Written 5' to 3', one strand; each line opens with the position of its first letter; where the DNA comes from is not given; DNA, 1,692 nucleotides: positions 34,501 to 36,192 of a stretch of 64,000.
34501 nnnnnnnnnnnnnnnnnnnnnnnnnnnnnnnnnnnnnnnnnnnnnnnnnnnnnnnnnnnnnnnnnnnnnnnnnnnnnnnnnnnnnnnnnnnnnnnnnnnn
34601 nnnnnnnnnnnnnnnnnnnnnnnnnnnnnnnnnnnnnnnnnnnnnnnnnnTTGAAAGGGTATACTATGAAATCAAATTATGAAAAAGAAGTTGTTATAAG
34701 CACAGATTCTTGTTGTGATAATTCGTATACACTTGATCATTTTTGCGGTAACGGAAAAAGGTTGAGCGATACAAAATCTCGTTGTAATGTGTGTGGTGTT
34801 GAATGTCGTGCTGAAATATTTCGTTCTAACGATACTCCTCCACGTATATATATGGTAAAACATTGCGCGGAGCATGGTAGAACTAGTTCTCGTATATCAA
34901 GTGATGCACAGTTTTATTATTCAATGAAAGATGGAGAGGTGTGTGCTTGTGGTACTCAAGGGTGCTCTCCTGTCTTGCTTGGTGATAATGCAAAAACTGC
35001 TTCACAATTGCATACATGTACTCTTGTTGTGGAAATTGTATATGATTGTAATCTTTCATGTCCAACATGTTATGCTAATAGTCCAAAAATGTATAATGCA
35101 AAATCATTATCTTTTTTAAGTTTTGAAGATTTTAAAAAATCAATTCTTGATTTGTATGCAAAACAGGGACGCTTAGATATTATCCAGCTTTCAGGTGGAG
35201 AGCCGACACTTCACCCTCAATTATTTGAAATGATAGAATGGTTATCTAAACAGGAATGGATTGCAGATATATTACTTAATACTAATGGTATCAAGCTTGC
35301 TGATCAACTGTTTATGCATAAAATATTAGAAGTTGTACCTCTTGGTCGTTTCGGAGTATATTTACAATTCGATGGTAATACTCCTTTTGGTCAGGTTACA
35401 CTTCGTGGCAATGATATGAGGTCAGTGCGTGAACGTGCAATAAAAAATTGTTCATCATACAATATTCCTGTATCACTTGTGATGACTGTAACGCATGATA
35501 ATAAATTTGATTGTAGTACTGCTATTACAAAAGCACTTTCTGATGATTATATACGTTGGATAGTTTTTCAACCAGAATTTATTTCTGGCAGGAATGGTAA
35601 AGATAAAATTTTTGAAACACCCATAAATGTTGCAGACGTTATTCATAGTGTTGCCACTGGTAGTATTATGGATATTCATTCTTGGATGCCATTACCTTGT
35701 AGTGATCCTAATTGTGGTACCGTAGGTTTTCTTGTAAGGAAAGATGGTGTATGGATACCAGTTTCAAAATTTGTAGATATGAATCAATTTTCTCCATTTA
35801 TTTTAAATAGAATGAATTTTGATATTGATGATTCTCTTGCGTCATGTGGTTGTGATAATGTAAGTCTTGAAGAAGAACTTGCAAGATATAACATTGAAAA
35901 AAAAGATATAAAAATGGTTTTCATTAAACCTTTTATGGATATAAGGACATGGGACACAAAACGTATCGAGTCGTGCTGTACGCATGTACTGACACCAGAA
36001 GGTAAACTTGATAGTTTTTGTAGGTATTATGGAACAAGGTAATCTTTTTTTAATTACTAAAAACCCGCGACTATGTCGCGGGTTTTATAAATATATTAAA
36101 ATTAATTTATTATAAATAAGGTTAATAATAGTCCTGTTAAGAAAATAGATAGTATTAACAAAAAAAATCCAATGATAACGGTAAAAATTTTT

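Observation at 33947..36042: lgt translationally coupled to a radical-SAM enzyme with Cys-rich N- and C-terminal extensions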

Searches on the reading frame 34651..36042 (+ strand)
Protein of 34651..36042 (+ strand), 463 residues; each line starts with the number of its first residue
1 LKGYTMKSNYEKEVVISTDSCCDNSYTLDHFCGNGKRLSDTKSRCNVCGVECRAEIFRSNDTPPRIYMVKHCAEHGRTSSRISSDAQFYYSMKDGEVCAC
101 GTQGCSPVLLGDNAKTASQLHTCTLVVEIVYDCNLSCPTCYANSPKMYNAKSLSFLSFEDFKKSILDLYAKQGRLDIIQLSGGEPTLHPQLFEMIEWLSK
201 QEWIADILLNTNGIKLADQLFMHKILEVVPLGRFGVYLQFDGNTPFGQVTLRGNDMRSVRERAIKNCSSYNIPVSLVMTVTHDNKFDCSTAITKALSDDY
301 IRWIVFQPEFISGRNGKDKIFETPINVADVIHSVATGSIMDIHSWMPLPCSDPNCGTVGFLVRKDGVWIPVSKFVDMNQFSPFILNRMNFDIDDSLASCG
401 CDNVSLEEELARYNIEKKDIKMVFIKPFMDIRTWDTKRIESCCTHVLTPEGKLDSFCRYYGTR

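Call 3: search_protein_families(library=pfam, proteins=[window:34651-36042:+], max_evalue=0.01)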
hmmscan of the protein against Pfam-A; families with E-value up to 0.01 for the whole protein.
window:34651-36042:+ (463 aa): 3 families
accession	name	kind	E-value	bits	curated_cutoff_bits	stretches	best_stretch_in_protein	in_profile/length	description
PF04055.27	Radical_SAM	-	2.9e-12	47.5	29.5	1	128-281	2-151/166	Radical SAM superfamily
PF23545.1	Zn_ribbon_HMPTM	-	6.5e-10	38.9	27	1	38-83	2-44/45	HMPTM N-terminal zinc ribbon domain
PF13353.11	Fer4_12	-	3e-05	24.8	22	1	129-217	11-95/137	4Fe-4S single cluster domain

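Call 4: search_protein_families(library=ncbifam, proteins=[window:34651-36042:+], max_evalue=0.01)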
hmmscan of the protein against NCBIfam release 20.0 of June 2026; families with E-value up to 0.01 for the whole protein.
window:34651-36042:+ (463 aa): 46 families (the best 25 are shown)
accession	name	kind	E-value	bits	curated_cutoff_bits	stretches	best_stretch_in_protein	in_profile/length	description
NF045646.2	rSAM_Se_TrsS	equivalog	1.4e-49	168.9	490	1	40-462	2-432/441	radical SAM (seleno)protein TrsS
NF045702.1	rSAM_GDGT_ether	equivalog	1.7e-44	152.3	450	2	41-351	2-312/486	tetraether lipid synthase Tes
NF050035.1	rSAM_WgK_link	exception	6.2e-14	51.8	650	1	125-303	11-181/367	radical SAM/SPASM peptide maturase WgkB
NF045703.1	rSAM_Tes_intein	exception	3.3e-13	48.3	1700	1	176-350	645-816/1040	tetraether lipid synthase Tes, intein-containing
TIGR02666.1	moaA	equivalog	5.2e-13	48.7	284.05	1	129-274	16-158/336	GTP 3',8-cyclase MoaA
TIGR04317.1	W_rSAM_matur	equivalog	7.9e-13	48.2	380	1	123-244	4-114/349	tungsten cofactor oxidoreductase radical SAM maturase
TIGR04054.1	rSAM_NirJ1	equivalog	2.5e-11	42.8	650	1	115-315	28-216/387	putative heme d1 biosynthesis radical SAM protein NirJ1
NF001199.0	PRK00164.2-1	equivalog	5.3e-11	42.2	231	1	124-284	13-163/308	GTP 3',8-cyclase MoaA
TIGR02668.1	moaA_archaeal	equivalog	7.6e-11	41.5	325.25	1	125-292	12-169/303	GTP 3',8-cyclase MoaA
TIGR04546.1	rSAM_ahbC_deAc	equivalog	2e-10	40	650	1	125-316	41-220/390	12,18-didecarboxysiroheme deacetylase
TIGR03962.1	mycofact_rSAM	equivalog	5.1e-10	39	265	1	124-289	13-169/339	mycofactocin radical SAM maturase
TIGR04051.1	rSAM_NirJ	equivalog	5.4e-10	38.8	515.45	1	128-299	7-166/354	heme d1 biosynthesis radical SAM protein NirJ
NF038283.1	viperin_w_prok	equivalog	5.1e-09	35.7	180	1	130-225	9-103/281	viperin family antiviral radical SAM protein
NF033640.1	N_Twi_rSAM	subfamily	1.1e-08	34.5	170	1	132-292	120-292/398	twitch domain-containing radical SAM protein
TIGR04251.1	SCM_rSAM_ScmF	equivalog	6.6e-08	32.3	400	1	130-292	11-166/353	SynChlorMet cassette radical SAM/SPASM protein ScmF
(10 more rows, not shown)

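Call 8: find_homologous_proteins(query=window:34666-36039:+)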
Query window:34666-36039:+ (458 aa): 5416 proteins with E <= 0.001 among 8000 candidates; the best 120 are listed.
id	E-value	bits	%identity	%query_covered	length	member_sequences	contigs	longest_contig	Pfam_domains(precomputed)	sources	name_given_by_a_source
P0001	0.0e+0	1082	100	100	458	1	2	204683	PF23545.2,PF04055.28,PF13353.12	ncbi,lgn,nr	ncbi:MAG: radical SAM protein [Candidatus Pacebacteria bacterium]|nr:radical SAM protein [Candidatus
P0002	1.9e-260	882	79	100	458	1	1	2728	PF23545.2,PF04055.28,PF13353.12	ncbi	-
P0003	1.5e-252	856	77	100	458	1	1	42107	PF23545.2,PF04055.28,PF13353.12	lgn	-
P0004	2.8e-236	803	71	100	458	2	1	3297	PF23545.2,PF04055.28,PF13353.12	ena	-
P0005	1.5e-233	794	70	100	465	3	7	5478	PF23545.2,PF04055.28,PF13353.12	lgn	-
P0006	2.1e-228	777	69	100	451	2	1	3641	PF23545.2,PF04055.28,PF13353.12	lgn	-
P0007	2.2e-227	773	69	100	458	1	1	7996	PF23545.2,PF04055.28,PF13353.12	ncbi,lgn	-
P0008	1.1e-224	765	69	99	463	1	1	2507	PF23545.2,PF04055.28,PF13353.12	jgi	jgi:7,8-dihydro-6-hydroxymethylpterin dimethyltransferase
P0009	9.0e-224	762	68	100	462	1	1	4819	PF23545.2,PF04055.28,PF13353.12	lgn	-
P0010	3.1e-220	750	68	98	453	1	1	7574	PF23545.2,PF04055.28,PF13353.12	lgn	-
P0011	5.1e-220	749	67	99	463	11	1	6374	PF23545.2,PF04055.28,PF13353.12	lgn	-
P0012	3.1e-217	740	67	100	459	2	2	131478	PF23545.2,PF04055.28,PF13353.12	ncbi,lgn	-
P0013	9.3e-215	732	67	99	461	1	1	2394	PF23545.2,PF04055.28,PF13353.12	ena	-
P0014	1.3e-213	728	66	100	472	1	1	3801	PF23545.2,PF04055.28,PF13353.12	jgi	jgi:uncharacterized radical SAM superfamily Fe-S cluster-containing enzyme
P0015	1.0e-208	712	65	98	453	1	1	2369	PF04055.28,PF13353.12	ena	-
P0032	4.5e-195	667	61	99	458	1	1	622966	PF04055.28,PF13353.12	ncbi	ncbi:MAG: radical SAM protein [Candidatus Paceibacterota bacterium]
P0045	9.3e-145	501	51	95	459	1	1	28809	PF04055.28,PF13353.12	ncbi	-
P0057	4.1e-114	400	44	93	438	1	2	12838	PF04055.28,PF13353.12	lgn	-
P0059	1.2e-106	375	41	95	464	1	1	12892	PF23545.2,PF04055.28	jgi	jgi:7,8-dihydro-6-hydroxymethylpterin dimethyltransferase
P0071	9.5e-104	366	42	92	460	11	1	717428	PF23545.2,PF04055.28,PF13353.12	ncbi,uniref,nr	ncbi:radical SAM protein [Verrucomicrobiaceae bacterium 5K15]|uniref:Radical SAM protein n=1 Tax=Oce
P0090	2.6e-102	361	41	93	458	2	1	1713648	PF23545.2,PF04055.28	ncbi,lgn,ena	-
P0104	4.6e-102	360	39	93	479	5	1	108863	PF23545.2,PF04055.28,PF13353.12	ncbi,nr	ncbi:MAG TPA: radical SAM protein [Candidatus Acidoferrum sp.]|nr:radical SAM protein [Candidatus Ac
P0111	6.0e-102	360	41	92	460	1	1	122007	PF23545.2,PF04055.28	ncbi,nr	ncbi:MAG: radical SAM protein [Oligoflexia bacterium]|nr:radical SAM protein [Oligoflexia bacterium]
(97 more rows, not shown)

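Call 12: find_related_loci(query=A1, collection=genome_contigs, flank=6000)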
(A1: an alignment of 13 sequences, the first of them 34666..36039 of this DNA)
Query A1 (458 aa) in genome_contigs; peptide patterns used: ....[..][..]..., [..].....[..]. (x = any residue, [..] = any of these).
584 stretches matched a pattern; 518 encode a relative of the query (tblastn E <= 1e-3); the best 80 are kept; 80 distinct loci.
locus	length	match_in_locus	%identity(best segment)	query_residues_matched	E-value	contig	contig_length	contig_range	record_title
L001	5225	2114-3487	70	1-458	0e+0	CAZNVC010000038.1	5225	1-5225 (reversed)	MAG TPA_asm: uncultured Candidatus Saccharibacteria bacterium isolate SRP278252_co1_774 genome assembly, contig: NODE_31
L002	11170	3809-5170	70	5-458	0e+0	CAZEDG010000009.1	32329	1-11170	MAG TPA_asm: uncultured Candidatus Saccharibacteria bacterium isolate SRP278252_co2_772 genome assembly, contig: NODE_26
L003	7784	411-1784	69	1-458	0e+0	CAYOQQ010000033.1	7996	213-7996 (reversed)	MAG TPA_asm: uncultured Candidatus Saccharibacteria bacterium isolate SRP278252_co2_198 genome assembly, contig: NODE_19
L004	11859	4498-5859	67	5-458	0e+0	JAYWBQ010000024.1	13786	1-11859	MAG: Candidatus Paceibacterota bacterium isolate GL93_UP_metabat_156 GL93_UP_metabat_156_23, whole genome shotgun sequen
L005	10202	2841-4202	64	5-458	0e+0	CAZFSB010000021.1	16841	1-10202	MAG TPA_asm: uncultured Candidatus Saccharibacteria bacterium isolate SRP319275_co4_64 genome assembly, contig: NODE_194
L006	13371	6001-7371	64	4-458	0e+0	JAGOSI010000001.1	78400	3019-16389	MAG: Candidatus Paceibacterota bacterium isolate Gw_Eff_bin_314 Gw_Eff_414_length_78400_cov_8.420656, whole genome shotg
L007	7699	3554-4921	61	4-458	0e+0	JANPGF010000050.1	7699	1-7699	MAG: Candidatus Kaiserbacteria bacterium isolate VAR_69_metabat_401 VAR_69_k141_4653084, whole genome shotgun sequence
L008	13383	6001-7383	64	3-458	0e+0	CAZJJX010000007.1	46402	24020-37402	MAG TPA_asm: uncultured Candidatus Saccharibacteria bacterium isolate SRP278252_co2_95 genome assembly, contig: NODE_132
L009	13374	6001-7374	61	3-458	0e+0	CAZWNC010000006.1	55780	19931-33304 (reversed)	MAG TPA_asm: uncultured Candidatus Saccharibacteria bacterium isolate SRP286056_co1_690 genome assembly, contig: NODE_53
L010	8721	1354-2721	60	4-458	0e+0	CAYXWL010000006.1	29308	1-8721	MAG TPA_asm: uncultured Candidatus Saccharibacteria bacterium isolate SRP135725_co2_296 genome assembly, contig: k141_33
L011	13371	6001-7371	61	4-458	0e+0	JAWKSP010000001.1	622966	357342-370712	MAG: Candidatus Paceibacterota bacterium isolate ABC1.92 ABC1.92.fa-1, whole genome shotgun sequence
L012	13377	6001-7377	67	1-458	0e+0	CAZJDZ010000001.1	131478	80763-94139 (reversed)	MAG TPA_asm: uncultured Candidatus Saccharibacteria bacterium isolate SRP296810_co1_219 genome assembly, contig: NODE_11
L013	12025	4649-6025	60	3-458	0e+0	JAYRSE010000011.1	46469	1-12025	MAG: Candidatus Paceibacterota bacterium isolate XM1_ASGE3bin.5 k141_287650, whole genome shotgun sequence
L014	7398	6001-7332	51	23-458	3e-148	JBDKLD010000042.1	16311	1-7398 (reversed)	MAG: Candidatus Parcubacteria bacterium isolate hopbrook_2019_sw_WHONDRS-S19S_0012_B_bin.21 scaffold_853198, whole genom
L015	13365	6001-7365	62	5-458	0e+0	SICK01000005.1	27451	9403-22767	MAG: Candidatus Kaiserbacteria bacterium isolate Baikal-deep-G203 BACOMB-C7957, whole genome shotgun sequence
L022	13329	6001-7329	41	33-455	7e-106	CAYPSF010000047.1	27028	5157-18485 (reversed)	MAG TPA_asm: uncultured Bifidobacteriaceae bacterium isolate binchicken_co54_474 genome assembly, contig: NODE_3050_leng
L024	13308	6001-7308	41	33-455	2e-105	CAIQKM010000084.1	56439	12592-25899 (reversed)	MAG: uncultured Verrucomicrobia subdivision 3 bacterium isolate AM-2014-D2_bin-264 genome assembly, contig: bin-264:084/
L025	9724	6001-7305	41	33-455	1e-105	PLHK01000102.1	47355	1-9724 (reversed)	MAG: Limisphaerales bacterium isolate bog_1402 73.20110800_S1S.11_contig_7736, whole genome shotgun sequence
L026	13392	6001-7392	39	33-455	2e-105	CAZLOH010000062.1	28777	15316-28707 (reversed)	MAG TPA_asm: uncultured Bifidobacterium sp. isolate SRP263991_co5_614 genome assembly, contig: NODE_3305_length_28777_co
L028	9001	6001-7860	39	33-455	3e-105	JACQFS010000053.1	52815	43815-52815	MAG: Verrucomicrobia bacterium isolate NC_groundwater_1053_Pr1_S-0.65um_64_11 Montesol18_Sp65_coassembly_scaffold_344179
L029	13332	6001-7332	40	33-455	3e-105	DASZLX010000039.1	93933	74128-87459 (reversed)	MAG TPA_asm: Verrucomicrobiia bacterium isolate SMAG_U5876 k141_4285132, whole genome shotgun sequence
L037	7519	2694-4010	40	30-455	5e-105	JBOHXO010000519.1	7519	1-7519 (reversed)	MAG: Chthoniobacterales bacterium isolate H1-B2_metabat2.bin.7 k127_38923, whole genome shotgun sequence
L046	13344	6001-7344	40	17-455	3e-104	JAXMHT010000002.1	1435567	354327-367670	MAG: Verrucomicrobiaceae bacterium isolate STL-VER11 C2.63.fa-2, whole genome shotgun sequence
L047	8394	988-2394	40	19-455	3e-104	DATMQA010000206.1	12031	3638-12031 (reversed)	MAG TPA_asm: Candidatus Binatia bacterium isolate SMAG_U12916 k141_4503795, whole genome shotgun sequence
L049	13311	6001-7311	40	31-455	5e-104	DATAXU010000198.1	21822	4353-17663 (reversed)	MAG TPA_asm: Verrucomicrobiia bacterium isolate SMAG_U5661 k141_262846, whole genome shotgun sequence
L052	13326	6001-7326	41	33-455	2e-103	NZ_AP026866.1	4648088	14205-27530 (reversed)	Oceaniferula spumae strain NT6N chromosome, complete genome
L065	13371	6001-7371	39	30-455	2e-103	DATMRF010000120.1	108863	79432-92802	MAG TPA_asm: Candidatus Acidoferrum sp. isolate SMAG_U12948 k141_2707565, whole genome shotgun sequence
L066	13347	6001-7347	40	9-455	3e-103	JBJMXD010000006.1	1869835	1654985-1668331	MAG: Chthoniobacterales bacterium isolate H3_16_all_fractions_metab_conc_1_58_0 k255_7624711, whole genome shotgun seque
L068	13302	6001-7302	40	33-455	2e-103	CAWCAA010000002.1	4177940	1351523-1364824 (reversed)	MAG: uncultured Verrucomicrobiae bacterium isolate MFD03250.bin.1.149 genome assembly, contig: contig_1581, whole genome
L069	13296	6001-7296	40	36-457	1e-102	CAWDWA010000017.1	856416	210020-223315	MAG: uncultured Verrucomicrobiae bacterium isolate MFD05684.bin.1.321 genome assembly, contig: contig_6905, whole genome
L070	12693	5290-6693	39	31-455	6e-103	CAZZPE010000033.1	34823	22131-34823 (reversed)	MAG TPA_asm: uncultured Bifidobacteriaceae bacterium isolate binchicken_co3_607 genome assembly, contig: NODE_3691_lengt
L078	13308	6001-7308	41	33-455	5e-102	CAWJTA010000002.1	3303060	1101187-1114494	MAG: uncultured Verrucomicrobiae bacterium isolate MFD04463.bin.1.72 genome assembly, contig: contig_27973, whole genome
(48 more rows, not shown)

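Call 17: search_protein_families(library=pfam, proteins=[L052:2772-3902:+, L052:3950-4342:+, L052:4987-5946:+, L052:7356-7778:+, L052:7750-8463:+, L052:8453-9352:-, L052:9436-12093:+, L065:4237-5046:+, L065:7314-8102:+, L065:8314-10029:-], max_evalue=0.01)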
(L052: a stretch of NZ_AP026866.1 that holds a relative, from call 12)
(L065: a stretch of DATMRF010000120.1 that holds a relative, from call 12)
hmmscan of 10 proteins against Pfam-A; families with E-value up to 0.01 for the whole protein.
L052:2772-3902:+ (376 aa): 3 families
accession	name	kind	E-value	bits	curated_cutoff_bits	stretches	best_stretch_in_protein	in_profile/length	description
PF01000.31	RNA_pol_A_bac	-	3.5e-31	108.3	33.9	1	78-193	1-119/119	RNA polymerase Rpb3/RpoA insert domain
PF03118.21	RNA_pol_A_CTD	-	2.6e-25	88.4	23.8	1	265-329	2-66/67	Bacterial RNA polymerase, alpha chain C terminal domain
PF01193.29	RNA_pol_L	-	2.1e-24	85.4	24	1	48-243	1-74/74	RNA polymerase Rpb3/Rpb11 dimerisation domain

L052:3950-4342:+ (130 aa): 1 family
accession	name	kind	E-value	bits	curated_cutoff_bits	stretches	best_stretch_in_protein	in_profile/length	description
PF01196.24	Ribosomal_L17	-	1.6e-38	131.9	27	1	20-115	1-96/97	Ribosomal protein L17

L052:4987-5946:+ (319 aa): 1 family
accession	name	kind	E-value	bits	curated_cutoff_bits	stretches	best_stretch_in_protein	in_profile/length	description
PF02666.20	PS_Dcarbxylase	-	7.7e-50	169.8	22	1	112-302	1-188/198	Phosphatidylserine decarboxylase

L052:7356-7778:+ (140 aa): 0 families

L052:7750-8463:+ (237 aa): 2 families
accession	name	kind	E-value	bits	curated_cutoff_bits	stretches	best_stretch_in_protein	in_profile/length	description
PF01790.23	LGT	-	8.4e-23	81.4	24.9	1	15-226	9-238/240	Prolipoprotein diacylglyceryl transferase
PF19845.4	DUF6320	-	0.0077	16.5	29.9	1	152-227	99-172/186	Family of unknown function (DUF6320)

L052:8453-9352:- (299 aa): 2 families
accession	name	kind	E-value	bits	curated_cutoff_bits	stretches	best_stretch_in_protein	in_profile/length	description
PF00586.29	AIRS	-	1e-25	90.8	24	1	31-147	1-112/112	AIR synthase related protein, N-terminal domain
PF02769.27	AIRS_C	-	3.9e-07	30.8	23.1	1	184-285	47-150/156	AIR synthase related protein, C-terminal domain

L052:9436-12093:+ (885 aa): 12 families
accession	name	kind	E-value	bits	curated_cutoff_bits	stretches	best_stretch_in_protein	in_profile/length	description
PF13174.12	TPR_6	-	1.8e-16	60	26.3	1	634-664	3-33/33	Tetratricopeptide repeat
PF14559.12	TPR_19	-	1.3e-12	48.3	25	1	132-183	3-54/68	Tetratricopeptide repeat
PF09976.15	TPR_21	-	2.5e-10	40.8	25.5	2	644-766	52-172/193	Tetratricopeptide repeat-like domain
PF13428.12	TPR_14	-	6.3e-09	36.1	23.5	0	633-666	3-36/44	Tetratricopeptide repeat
PF07719.23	TPR_2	-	6.9e-08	32.5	27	0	635-663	5-33/34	Tetratricopeptide repeat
PF13432.12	TPR_16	-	3.3e-07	31.1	32.7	0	607-665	10-65/65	Tetratricopeptide repeat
PF12895.13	ANAPC3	-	2.4e-06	28.2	27.2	0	124-178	27-80/82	Anaphase-promoting complex, cyclosome, subunit 3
PF13181.12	TPR_8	-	2.5e-05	24.5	25.7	0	786-809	2-25/34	Tetratricopeptide repeat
PF25064.1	ARM_TT21_5th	-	0.00029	21.6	27.8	0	428-481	50-103/117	TT21 fifth ARM repeats domain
PF09613.16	HrpB1_HrpK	-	0.0024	18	29.3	0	191-233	46-88/126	Bacterial type III secretion protein (HrpB1_HrpK)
PF00515.34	TPR_1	-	0.003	17.8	27.8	0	787-808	3-24/34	Tetratricopeptide repeat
PF25063.1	ARM_TT21_C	-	0.0097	16.2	35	1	137-250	35-154/209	Tetratricopeptide repeat protein 21 C-terminal ARM domain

L065:4237-5046:+ (269 aa): 0 families

L065:7314-8102:+ (262 aa): 1 family
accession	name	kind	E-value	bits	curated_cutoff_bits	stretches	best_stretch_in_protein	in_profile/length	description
PF01790.23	LGT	-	2.3e-25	89.7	24.9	1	29-250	8-239/240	Prolipoprotein diacylglyceryl transferase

L065:8314-10029:- (571 aa): 4 families
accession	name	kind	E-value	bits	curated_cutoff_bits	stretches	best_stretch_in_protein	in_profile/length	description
PF14683.12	CBM-like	-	6.5e-30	104.6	27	1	371-562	1-160/160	Polysaccharide lyase family 4, domain III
PF14686.12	fn3_3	-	5e-19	68.3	24.4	1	296-356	13-73/75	Polysaccharide lyase family 4, domain II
PF06045.17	Rhamnogal_lyase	-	8.3e-12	45.4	22.8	1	2-73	127-200/211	Rhamnogalacturonate lyase family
PF13620.12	CarboxypepD_reg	-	1.5e-05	25.7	32.3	1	312-357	32-76/82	Carboxypeptidase regulatory-like domain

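Call 22: search_solved_structures(query=window:34666-36039:+, max_evalue=0.001, show_alignments=1)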
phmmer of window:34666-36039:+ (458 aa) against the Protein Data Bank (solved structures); distinct sequences matched with E-value up to 0.001: 8.
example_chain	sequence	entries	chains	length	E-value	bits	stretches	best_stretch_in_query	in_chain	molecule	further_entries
7tol_A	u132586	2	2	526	1.5e-33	119.5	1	35-348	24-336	glycerol dibiphytanyl glycerol tetraether - macrocyclic archaeol synthase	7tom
6efn_A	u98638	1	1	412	4e-07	32.4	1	117-288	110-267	Sporulation killing factor maturation protein SkfB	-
5vsl_A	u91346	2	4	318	0.00015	23.9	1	124-316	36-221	Radical S-adenosyl methionine domain-containing protein 2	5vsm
7n7i_A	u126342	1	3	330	0.00032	22.8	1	128-318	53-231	Viperin-like enzyme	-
6b4c_A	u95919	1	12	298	0.00036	22.6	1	154-318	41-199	Viperin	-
6q2p_A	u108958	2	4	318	0.00043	22.4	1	124-311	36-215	Radical S-adenosyl methionine domain-containing protein 2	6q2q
9dgw_A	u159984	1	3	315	0.00044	22.4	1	154-318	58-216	Radical SAM core domain-containing protein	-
9dfw_A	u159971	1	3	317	0.0005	22.2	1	154-317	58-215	Radical SAM core domain-containing protein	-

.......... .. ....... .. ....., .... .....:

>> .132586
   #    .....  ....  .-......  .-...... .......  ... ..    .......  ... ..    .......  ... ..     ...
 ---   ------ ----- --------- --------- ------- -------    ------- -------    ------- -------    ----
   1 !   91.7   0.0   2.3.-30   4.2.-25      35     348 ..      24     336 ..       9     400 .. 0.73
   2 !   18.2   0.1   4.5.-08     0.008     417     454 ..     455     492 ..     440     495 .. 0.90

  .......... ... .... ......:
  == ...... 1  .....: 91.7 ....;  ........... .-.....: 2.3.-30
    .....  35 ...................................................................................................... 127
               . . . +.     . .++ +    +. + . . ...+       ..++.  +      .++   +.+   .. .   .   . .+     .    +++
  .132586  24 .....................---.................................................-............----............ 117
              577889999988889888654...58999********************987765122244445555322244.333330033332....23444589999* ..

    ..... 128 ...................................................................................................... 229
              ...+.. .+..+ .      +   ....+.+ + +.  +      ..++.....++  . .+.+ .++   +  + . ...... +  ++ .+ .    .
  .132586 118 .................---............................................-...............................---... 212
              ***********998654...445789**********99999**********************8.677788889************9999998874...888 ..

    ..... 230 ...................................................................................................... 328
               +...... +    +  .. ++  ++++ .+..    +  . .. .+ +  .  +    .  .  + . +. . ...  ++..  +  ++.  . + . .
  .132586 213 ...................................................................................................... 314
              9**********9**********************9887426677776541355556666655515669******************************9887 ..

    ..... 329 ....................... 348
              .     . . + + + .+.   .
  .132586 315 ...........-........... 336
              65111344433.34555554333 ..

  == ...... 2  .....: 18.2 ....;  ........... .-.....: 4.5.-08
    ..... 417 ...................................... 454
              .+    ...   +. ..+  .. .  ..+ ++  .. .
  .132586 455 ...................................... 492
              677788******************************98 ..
